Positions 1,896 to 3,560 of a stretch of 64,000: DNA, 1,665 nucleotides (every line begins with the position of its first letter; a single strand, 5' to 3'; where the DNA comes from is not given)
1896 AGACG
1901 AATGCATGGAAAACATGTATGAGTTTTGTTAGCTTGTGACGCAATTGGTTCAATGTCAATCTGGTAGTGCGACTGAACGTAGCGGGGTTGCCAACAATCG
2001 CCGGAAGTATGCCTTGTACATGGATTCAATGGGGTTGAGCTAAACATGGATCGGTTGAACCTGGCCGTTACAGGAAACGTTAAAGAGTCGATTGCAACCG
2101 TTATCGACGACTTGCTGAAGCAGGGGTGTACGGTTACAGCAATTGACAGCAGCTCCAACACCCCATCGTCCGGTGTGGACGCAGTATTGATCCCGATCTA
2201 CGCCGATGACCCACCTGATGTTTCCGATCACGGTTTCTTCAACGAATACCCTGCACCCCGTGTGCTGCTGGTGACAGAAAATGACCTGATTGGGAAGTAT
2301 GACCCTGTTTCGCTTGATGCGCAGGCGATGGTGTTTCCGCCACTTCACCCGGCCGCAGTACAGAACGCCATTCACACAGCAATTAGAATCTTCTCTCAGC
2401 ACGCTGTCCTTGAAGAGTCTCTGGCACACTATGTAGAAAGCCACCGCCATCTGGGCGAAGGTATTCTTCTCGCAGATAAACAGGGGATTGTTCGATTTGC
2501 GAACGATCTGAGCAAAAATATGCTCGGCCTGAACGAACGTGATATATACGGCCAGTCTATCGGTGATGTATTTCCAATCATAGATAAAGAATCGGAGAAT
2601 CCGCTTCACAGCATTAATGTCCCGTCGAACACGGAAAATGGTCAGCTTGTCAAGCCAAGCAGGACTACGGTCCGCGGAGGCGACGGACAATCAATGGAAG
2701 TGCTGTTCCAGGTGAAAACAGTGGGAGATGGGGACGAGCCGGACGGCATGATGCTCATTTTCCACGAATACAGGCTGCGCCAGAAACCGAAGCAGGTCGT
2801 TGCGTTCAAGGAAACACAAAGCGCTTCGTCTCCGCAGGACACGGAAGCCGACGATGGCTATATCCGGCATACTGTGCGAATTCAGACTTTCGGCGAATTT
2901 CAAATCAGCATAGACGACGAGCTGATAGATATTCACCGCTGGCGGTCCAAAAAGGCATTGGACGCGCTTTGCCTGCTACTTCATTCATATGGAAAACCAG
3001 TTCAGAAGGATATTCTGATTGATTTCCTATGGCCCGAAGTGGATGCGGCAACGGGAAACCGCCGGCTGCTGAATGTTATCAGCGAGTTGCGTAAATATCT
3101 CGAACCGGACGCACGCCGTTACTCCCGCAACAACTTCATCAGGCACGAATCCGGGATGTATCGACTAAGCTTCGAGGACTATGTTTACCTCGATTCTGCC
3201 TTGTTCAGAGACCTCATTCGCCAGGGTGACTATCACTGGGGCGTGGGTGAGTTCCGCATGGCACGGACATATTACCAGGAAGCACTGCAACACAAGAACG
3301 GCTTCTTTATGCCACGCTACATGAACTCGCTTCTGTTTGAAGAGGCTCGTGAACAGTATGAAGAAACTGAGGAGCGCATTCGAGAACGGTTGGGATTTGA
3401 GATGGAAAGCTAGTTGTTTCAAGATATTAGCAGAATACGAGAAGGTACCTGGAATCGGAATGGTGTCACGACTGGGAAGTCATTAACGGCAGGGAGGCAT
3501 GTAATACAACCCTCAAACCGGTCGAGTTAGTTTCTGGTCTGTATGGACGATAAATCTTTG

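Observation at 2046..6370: Tandem paralogous pseudo-receiver/PAS/SARP-type regulators flanking a PAS + HisKA-only protein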

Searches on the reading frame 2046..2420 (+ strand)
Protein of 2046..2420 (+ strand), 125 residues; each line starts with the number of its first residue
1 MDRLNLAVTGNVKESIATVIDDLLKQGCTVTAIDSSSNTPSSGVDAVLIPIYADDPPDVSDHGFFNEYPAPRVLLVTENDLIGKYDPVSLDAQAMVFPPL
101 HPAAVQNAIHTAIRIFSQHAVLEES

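Call 63: predict_structure(alignment_id=A10)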
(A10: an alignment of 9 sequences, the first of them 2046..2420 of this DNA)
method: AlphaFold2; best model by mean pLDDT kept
length: 125 residues; sequences in the alignment: 9
mean_pLDDT: 81.4   pTM: 0.79
mean pLDDT of the five models: 81.4, 81.3, 81.1, 80.1, 79.2
residues with pLDDT >= 90: 39; 70-90: 61; 50-70: 22; < 50: 3
segments of 3 or more residues with pLDDT < 50: none
pLDDT, mean of each block of 10 residues (from residue 1): 82 86 91 63 83 76 70 90 80 90 92 86 58
secondary structure, 60 per line:
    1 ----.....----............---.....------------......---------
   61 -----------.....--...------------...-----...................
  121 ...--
elements in order: E5-9 H14-25 E29-33 E46-51 E72-76 E94-96 H102-123

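Call 66: fold_search(model_id=the predicted structure, library=pdb)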
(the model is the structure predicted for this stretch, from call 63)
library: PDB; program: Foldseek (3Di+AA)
matches with E <= 10: 1819; with E <= 0.001: 113
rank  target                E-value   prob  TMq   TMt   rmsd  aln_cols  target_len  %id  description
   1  1qo0_E                3.5e-07  1.00  0.71  0.49   3.7       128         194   19  Amide receptor of the amidase operon of Pseudomonas aeruginosa (AmiC) complexed with the negative regulator AmiR. (released 1999-12-23)
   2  1qo0_D                7.6e-07  1.00  0.68  0.48   3.7       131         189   21  Amide receptor of the amidase operon of Pseudomonas aeruginosa (AmiC) complexed with the negative regulator AmiR. (released 1999-12-23)
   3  6swl_B                5.5e-05  1.00  0.63  0.61   4.4       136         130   13  The REC domain of XynC, a response regulator from Geobacillus stearothermophilus (released 2020-10-14)
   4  3jte                  6.7e-05  1.00  0.64  0.63   4.0       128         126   16  Crystal structure of response regulator receiver domain Protein from clostridium thermocellum (released 2009-09-22)
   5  6zxb_A                8.7e-05  1.00  0.68  0.33   3.9       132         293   17  Diguanylate cyclase DgcR (I-site mutant) in native state (released 2021-03-31)
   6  8ted_B                1.0e-04  1.00  0.63  0.18   6.3       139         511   13  PorX primitive orthorhombic crystal form (released 2024-04-17)
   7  6oec_I                1.1e-04  1.00  0.66  0.56   4.2       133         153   18  Yeast Spc42 Trimeric Coiled-Coil Amino Acids 181-211 fused to PDB: 3H5I (released 2019-04-24)
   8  6oec_F                1.2e-04  1.00  0.66  0.57   4.2       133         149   19  Yeast Spc42 Trimeric Coiled-Coil Amino Acids 181-211 fused to PDB: 3H5I (released 2019-04-24)
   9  4yn8                  1.2e-04  1.00  0.64  0.42   4.1       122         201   16  Crystal Structure of Response Regulator ChrA in Heme-Sensing Two Component System (released 2015-08-19)
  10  8tff_A                1.4e-04  1.00  0.63  0.18   6.1       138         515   13  PorX with BeF3 phosphate analog (released 2024-04-17)
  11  7cci_A                1.5e-04  1.00  0.61  0.58   4.0       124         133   17  Acinetobacter baumannii response regulator AdeR with disordered N terminus (released 2021-06-23)
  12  7e1b_B                1.5e-04  1.00  0.62  0.41   3.9       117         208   16  Crystal structure of VbrR-DNA complex (released 2022-02-09)
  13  7e1h_B                1.6e-04  1.00  0.61  0.65   4.1       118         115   18  crystal structure of RD-BEF (released 2022-02-09)
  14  1zh2_A                1.6e-04  1.00  0.61  0.63   4.2       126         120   14  Crystal Structure Of The Calcium-Bound Receiver Domain Of Kdp Potassium Transport System Response Regulator KdpE (released 2005-12-13)
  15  6oec_E                1.7e-04  1.00  0.69  0.57   4.1       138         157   18  Yeast Spc42 Trimeric Coiled-Coil Amino Acids 181-211 fused to PDB: 3H5I (released 2019-04-24)
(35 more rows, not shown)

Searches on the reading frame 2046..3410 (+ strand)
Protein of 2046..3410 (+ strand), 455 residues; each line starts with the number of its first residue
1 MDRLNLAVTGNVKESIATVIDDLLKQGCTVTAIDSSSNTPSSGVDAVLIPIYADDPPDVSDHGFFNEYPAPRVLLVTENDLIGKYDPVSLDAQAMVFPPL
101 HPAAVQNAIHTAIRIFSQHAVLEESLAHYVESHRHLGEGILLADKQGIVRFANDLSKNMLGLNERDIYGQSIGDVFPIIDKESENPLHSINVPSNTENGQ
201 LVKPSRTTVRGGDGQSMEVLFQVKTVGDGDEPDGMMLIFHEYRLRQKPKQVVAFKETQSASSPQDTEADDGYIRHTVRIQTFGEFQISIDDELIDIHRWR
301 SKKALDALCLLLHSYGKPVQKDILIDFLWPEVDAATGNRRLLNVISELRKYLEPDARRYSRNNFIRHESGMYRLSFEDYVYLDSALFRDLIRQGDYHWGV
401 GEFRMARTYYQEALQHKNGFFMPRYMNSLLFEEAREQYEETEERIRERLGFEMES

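Call 3: search_protein_families(library=pfam, proteins=[window:2046-3410:+], max_evalue=1)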
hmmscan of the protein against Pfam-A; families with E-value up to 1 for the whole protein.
window:2046-3410:+ (455 aa): 8 families
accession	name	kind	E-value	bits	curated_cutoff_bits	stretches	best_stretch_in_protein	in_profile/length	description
PF00989.32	PAS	-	4.3e-06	27.1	22.6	1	134-240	8-111/113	PAS fold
PF13426.13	PAS_9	-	9.9e-05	23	27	1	138-226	2-84/103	PAS domain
PF00486.34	Trans_reg_C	-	0.00039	20.9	26.2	1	301-357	7-62/77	Transcriptional regulatory protein, C terminal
PF07719.23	TPR_2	-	0.0038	17.7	27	1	390-416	4-30/34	Tetratricopeptide repeat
PF08448.16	PAS_4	-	0.0091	16.6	23.1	1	135-180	3-48/110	PAS fold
PF13188.13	PAS_8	-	0.012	16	21.8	1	136-184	10-55/65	PAS domain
PF24820.1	Diguanyl_cycl_sensor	-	0.022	15.2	28.1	1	135-221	4-91/109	Diguanylate cyclase-like sensor domain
PF13424.12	TPR_12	-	0.55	10.9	30.1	0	391-415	49-73/77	Tetratricopeptide repeat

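Call 4: search_protein_families(library=ncbifam, proteins=[window:2046-3410:+], max_evalue=1)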
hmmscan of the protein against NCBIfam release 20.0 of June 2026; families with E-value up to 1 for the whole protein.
window:2046-3410:+ (455 aa): 11 families
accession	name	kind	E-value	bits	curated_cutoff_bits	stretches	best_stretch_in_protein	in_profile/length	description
TIGR00229.1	sensory_box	domain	0.00036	20.7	22.9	1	123-180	1-58/126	PAS domain S-box protein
NF041231.1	BagI_FevR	exception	0.00054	19.4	500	1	290-411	4-118/315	AfsR/SARP family transcriptional regulator BagI/FevR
NF033092.0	HK_WalK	equivalog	0.0055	15.3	725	1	134-185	265-316/594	cell wall metabolism sensor histidine kinase WalK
NF007474.0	PRK10060.1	equivalog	0.016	13.5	782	1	125-203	111-186/663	cyclic di-GMP phosphodiesterase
NF053617.1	SARPRegAfsRStmc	equivalog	0.021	12.8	1430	1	261-419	13-159/986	SARP-family global regulator AfsR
NF007298.0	PRK09776.1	equivalog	0.036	11.9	1135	1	136-199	564-627/1111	diguanylate cyclase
NF041552.1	TF_PrdR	equivalog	0.043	12.1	795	1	119-177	126-184/577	sigma-54 dependent transcriptional regulator PrdR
NF008468.0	PRK11360.1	equivalog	0.065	11.6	646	1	137-177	278-318/616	two-component system sensor histidine kinase AtoS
TIGR02966.1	phoR_proteo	equivalog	0.07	12.1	334.2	1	125-175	4-54/333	phosphate regulon sensor histidine kinase PhoR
NF009037.0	PRK12370.1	equivalog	0.073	11.4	589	1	282-356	16-90/553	HilA/EilA family virulence transcriptional regulator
NF008485.2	PRK11388.1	equivalog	0.2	9.9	551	1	135-176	218-259/643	dihydroxyacetone kinase operon transcriptional regulator DhaR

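Call 16: find_related_loci(query=A1, collection=genome_contigs, flank=10000)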
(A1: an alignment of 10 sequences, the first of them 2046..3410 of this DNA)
Query A1 (455 aa) in genome_contigs; peptide patterns used: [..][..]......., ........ (x = any residue, [..] = any of these).
96 stretches matched a pattern; 8 encode a relative of the query (tblastn E <= 1e-3); 7 distinct loci.
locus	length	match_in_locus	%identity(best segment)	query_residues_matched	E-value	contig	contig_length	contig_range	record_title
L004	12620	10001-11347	69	1-452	0e+0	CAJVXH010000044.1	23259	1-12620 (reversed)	TPA_asm: uncultured bacterium isolate DRR093004_bin.59_MetaBAT_v2.12.1_MAG genome assembly, contig: NODE_1306_length_232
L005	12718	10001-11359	65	1-454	0e+0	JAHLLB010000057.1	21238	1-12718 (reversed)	MAG: bacterium isolate MAG87 NODE_3679_length_21238_cov_714.190436, whole genome shotgun sequence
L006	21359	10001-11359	67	1-454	0e+0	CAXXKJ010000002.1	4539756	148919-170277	MAG: bacterium isolate 130ea89d-4dea-436c-9ca1-374b83f7be77 genome assembly, contig: contig_2, whole genome shotgun sequ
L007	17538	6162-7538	40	1-449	7e-98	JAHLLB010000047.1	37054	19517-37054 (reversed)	MAG: bacterium isolate MAG87 NODE_2251_length_37054_cov_695.553339, whole genome shotgun sequence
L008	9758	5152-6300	42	70-449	2e-91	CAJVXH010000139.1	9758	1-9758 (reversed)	TPA_asm: uncultured bacterium isolate DRR093004_bin.59_MetaBAT_v2.12.1_MAG genome assembly, contig: NODE_3851_length_975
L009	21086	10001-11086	29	96-449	8e-46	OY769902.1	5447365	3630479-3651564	MAG: bacterium isolate 4242d4b0-8bbc-493e-bdd7-9fab39dafe09 genome assembly, chromosome: 1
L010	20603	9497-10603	30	96-452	9e-41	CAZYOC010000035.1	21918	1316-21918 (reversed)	MAG TPA_asm: uncultured bacterium isolate SRP141376_co4_309 genome assembly, contig: NODE_4207_length_21918_cov_10.89027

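Call 22: find_homologous_proteins(query=A1, max_evalue=0.001)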
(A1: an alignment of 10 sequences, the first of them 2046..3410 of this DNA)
Query A1 (10 sequences) (455 aa, profile of the alignment): 15 proteins with E <= 0.001 among 8000 candidates.
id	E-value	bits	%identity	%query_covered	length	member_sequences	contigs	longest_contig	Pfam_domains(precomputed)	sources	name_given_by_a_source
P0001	2.0e-225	767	37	99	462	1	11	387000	-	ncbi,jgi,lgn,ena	-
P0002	2.3e-225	767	38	99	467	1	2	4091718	-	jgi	jgi:hypothetical protein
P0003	3.2e-225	767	39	99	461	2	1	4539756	PF13426.14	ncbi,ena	-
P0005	4.4e-220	750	100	100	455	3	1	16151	PF00989.32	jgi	-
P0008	8.1e-215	732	77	100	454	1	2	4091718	-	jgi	jgi:PAS domain-containing protein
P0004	1.2e-212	725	41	81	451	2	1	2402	PF13426.14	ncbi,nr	ncbi:MAG TPA: PAS domain-containing protein, partial [Bacteroidetes bacterium]|nr:PAS domain-contain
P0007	8.4e-208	709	69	99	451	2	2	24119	-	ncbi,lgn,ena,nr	ncbi:hypothetical protein BMS3Bbin04_00769 [bacterium BMS3Bbin04]|nr:hypothetical protein BMS3Bbin04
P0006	4.7e-207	707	65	100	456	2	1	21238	PF13426.14,PF00989.32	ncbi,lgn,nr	ncbi:PAS domain-containing protein [bacterium]|nr:PAS domain-containing protein [bacterium]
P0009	1.2e-176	607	30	78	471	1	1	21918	PF13188.14,PF24820.2,PF00989.32,PF00072.31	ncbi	-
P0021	2.4e-134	467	29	78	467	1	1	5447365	PF00989.32,PF00072.31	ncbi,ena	-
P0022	1.1e-21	96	27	14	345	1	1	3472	PF13426.14,PF13188.14,PF08448.17,PF00989.32,PF00072.31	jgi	jgi:PAS domain S-box-containing protein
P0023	2.4e-19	88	37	27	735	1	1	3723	PF10602.16,PF03704.24,PF13414.13,PF17874.8,PF00515.35,PF13424.13,PF13176.13,PF13432.13,PF13181.13,PF07719.24,PF13374.13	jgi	-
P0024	4.3e-4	38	26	19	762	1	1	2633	PF08447.19,PF13426.14,PF13188.14,PF12860.14,PF07730.20,PF08448.17,PF02518.32,PF00989.32,PF00072.31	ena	-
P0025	5.4e-4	37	31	11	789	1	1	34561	PF08447.19,PF13426.14,PF13188.14,PF12860.14,PF24820.2,PF08448.17,PF02518.32,PF00512.32,PF00989.32,PF14501.13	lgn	-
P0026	5.8e-4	37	-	-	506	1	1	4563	PF13426.14,PF08448.17,PF02518.32,PF00512.32,PF00989.32,PF00072.31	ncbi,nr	ncbi:MAG TPA: response regulator [Verrucomicrobiae bacterium]|nr:response regulator [Verrucomicrobia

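Call 30: search_protein_families(library=pfam, proteins=[P0021], max_evalue=0.1)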
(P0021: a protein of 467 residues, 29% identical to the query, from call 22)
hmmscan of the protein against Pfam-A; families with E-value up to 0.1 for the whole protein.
P0021 (467 aa): 8 families
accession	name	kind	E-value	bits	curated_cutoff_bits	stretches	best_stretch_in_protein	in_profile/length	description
PF00072.30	Response_reg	-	1.4e-19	70.7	30.2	1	5-115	1-110/111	Response regulator receiver domain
PF00989.32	PAS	-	1.9e-06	28.3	22.6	1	135-184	3-52/113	PAS fold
PF24820.1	Diguanyl_cycl_sensor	-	0.00024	21.4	28.1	1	140-188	3-52/109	Diguanylate cyclase-like sensor domain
PF00486.34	Trans_reg_C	-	0.0011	19.4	26.2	1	315-370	7-61/77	Transcriptional regulatory protein, C terminal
PF13188.13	PAS_8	-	0.0047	17.2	21.8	1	135-172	3-40/65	PAS domain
PF13426.13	PAS_9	-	0.01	16.6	27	1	144-232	2-87/103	PAS domain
PF03266.21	NTPase_1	-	0.08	13.2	23.9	0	146-207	98-155/168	NTPase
PF02623.20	FliW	-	0.095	12.9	25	0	290-344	44-96/122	FliW protein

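Call 32: predict_structure(alignment_id=A1)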
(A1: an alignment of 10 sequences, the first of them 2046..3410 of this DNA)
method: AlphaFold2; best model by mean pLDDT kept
length: 455 residues; sequences in the alignment: 10
mean_pLDDT: 65.5   pTM: 0.34
mean pLDDT of the five models: 65.5, 62.3, 60.4, 60.3, 59.8
residues with pLDDT >= 90: 0; 70-90: 216; 50-70: 158; < 50: 81
segments of 3 or more residues with pLDDT < 50: 61-64, 124-135, 244-295, 358-363, 452-455
pLDDT, mean of each block of 10 residues (from residue 1): 77 82 86 60 79 68 57 85 70 82 84 72 47 56 82 81 79 84 71 60 79 81 73 78 42 28 32 25 30 45 61 62 69 74 70 54 53 63 67 74 68 68 57 66 76 44
secondary structure, 60 per line:
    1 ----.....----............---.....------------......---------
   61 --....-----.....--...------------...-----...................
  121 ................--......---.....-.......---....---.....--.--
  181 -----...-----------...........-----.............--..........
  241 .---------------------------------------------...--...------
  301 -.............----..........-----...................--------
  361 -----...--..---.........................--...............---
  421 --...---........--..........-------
elements in order: E5-9 H14-25 E29-33 E46-51 H63-66 E72-76 E94-96 H102-136 E139-144 E148-152 H154-160 H164-167 H172-175 E200-210 E216-228 E231-241 E287-289 E292-294 H302-314 H321-328 H334-352 E366-368 H376-400 H403-417 H429-436 H439-448

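Call 36: fold_search(model_id=the predicted structure, library=pdb)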
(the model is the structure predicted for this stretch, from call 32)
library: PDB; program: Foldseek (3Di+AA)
matches with E <= 10: 1661; with E <= 0.001: 368
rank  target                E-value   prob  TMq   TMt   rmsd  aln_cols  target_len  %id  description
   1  5xgd                  1.8e-06  1.00  0.21  0.17   5.0       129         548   22  Crystal structure of the PAS-GGDEF-EAL domain of PA0861 from Pseudomonas aeruginosa in complex with GTP (released 2017-12-20)
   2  5xgb                  2.2e-06  1.00  0.23  0.19   4.1       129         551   21  Crystal structure of the PAS-GGDEF-EAL domain of PA0861 from Pseudomonas aeruginosa (released 2017-12-20)
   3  3mfx_C                3.1e-06  1.00  0.20  0.71   4.0       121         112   18  Crystal Structure of the sensory box domain of the sensory-box/GGDEF protein SO_1695 from Shewanella oneidensis, North (released 2010-04-14)
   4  5xge                  3.1e-06  1.00  0.20  0.17   4.6       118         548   19  Crystal structure of the PAS-GGDEF-EAL domain of PA0861 from Pseudomonas aeruginosa in complex with cyclic di-GMP (released 2017-12-20)
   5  3bwl_D                3.5e-06  1.00  0.21  0.66   4.9       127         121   19  Crystal structure of PAS domain of HTR-like protein from Haloarcula marismortui (released 2008-01-15)
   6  7duc_B                3.7e-06  1.00  0.19  0.68   3.5       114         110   19  Crystal Structure of cyto WalK (released 2022-01-19)
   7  4mn6_A                4.7e-06  1.00  0.18  0.72   3.5       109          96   24  Crystal structure of truncated PAS domain from S. aureus YycG (released 2014-09-10)
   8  3lyx_B                5.2e-06  1.00  0.22  0.73   4.0       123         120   15  Crystal structure of the PAS domain of the protein CPS_1291 from Colwellia psychrerythraea. Northeast Structural Genom (released 2010-04-07)
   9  3bwl_B                5.6e-06  1.00  0.20  0.64   5.2       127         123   19  Crystal structure of PAS domain of HTR-like protein from Haloarcula marismortui (released 2008-01-15)
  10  4mn5_B                7.0e-06  1.00  0.18  0.69   3.4       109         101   20  Crystal structure of PAS domain of S. aureus YycG (released 2014-09-10)
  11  4mn5_A                8.3e-06  1.00  0.18  0.70   3.5       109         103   19  Crystal structure of PAS domain of S. aureus YycG (released 2014-09-10)
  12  8dik_A                9.4e-06  1.00  0.17  0.59   6.8       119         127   15  Redox properties and PAS domain structure of the E. coli Energy Sensor Aer indicate a multi-state sensing mechanism (released 2022-11-09)
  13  3bwl_C                9.4e-06  1.00  0.20  0.68   4.3       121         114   19  Crystal structure of PAS domain of HTR-like protein from Haloarcula marismortui (released 2008-01-15)
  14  3mfx_A                9.4e-06  1.00  0.20  0.67   3.9       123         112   18  Crystal Structure of the sensory box domain of the sensory-box/GGDEF protein SO_1695 from Shewanella oneidensis, North (released 2010-04-14)
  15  3bwl_A                9.4e-06  1.00  0.20  0.64   5.4       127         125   19  Crystal structure of PAS domain of HTR-like protein from Haloarcula marismortui (released 2008-01-15)
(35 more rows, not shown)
